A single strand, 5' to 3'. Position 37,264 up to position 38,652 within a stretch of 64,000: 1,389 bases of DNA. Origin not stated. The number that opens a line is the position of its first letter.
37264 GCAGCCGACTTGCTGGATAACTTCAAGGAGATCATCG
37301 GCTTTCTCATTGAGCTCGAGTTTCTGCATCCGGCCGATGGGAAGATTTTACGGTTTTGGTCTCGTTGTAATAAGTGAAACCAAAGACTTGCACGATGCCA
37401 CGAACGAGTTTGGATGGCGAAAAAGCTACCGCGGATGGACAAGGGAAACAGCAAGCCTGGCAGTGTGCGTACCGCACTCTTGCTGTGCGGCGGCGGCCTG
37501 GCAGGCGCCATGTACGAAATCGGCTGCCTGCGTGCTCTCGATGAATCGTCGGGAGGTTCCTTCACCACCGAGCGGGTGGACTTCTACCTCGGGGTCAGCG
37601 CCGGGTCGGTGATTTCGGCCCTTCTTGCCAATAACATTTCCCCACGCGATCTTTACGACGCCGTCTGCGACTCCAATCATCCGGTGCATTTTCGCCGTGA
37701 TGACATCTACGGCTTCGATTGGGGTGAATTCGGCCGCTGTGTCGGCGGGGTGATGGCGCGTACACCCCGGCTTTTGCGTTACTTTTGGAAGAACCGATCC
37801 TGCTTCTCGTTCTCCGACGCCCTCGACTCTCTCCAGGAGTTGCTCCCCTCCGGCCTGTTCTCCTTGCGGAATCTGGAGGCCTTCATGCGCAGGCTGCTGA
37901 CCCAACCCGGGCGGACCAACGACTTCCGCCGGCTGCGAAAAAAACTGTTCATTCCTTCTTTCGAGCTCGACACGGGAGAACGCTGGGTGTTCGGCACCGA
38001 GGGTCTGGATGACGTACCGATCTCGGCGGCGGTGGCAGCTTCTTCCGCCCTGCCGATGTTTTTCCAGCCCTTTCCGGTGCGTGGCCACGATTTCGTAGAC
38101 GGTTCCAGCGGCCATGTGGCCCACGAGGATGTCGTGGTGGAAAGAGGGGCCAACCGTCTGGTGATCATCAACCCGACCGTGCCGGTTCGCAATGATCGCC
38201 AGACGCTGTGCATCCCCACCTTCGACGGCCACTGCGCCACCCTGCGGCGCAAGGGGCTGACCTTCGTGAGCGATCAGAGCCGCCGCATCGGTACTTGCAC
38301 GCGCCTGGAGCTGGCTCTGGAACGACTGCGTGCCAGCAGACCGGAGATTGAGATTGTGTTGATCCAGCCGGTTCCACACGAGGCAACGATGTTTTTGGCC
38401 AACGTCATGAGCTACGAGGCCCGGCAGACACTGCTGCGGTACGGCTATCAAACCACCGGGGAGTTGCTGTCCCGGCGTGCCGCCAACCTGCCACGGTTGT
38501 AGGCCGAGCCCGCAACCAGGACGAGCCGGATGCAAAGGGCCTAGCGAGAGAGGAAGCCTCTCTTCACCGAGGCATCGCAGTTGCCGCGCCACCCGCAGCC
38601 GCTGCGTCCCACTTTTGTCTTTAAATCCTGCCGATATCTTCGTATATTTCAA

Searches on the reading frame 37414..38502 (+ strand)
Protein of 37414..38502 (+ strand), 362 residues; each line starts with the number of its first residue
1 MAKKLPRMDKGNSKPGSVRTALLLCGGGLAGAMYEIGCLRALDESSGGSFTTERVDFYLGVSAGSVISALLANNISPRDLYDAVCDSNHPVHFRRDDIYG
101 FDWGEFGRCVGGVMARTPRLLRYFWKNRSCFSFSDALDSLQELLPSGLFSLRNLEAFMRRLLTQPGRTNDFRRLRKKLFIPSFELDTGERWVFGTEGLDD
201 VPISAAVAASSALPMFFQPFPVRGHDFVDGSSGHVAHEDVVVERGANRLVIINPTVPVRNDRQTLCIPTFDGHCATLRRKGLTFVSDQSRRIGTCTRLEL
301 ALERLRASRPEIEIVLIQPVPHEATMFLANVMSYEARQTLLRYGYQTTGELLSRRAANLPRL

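Call 56: search_protein_families(library=pfam, proteins=[window:37414-38502:+], max_evalue=0.00001)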
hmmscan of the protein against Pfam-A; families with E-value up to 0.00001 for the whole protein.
window:37414-38502:+ (362 aa): 1 family
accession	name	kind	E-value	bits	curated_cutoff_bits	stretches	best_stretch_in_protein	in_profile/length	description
PF01734.28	Patatin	-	1.5e-23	84.4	27.7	1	23-231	2-180/191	Patatin-like phospholipase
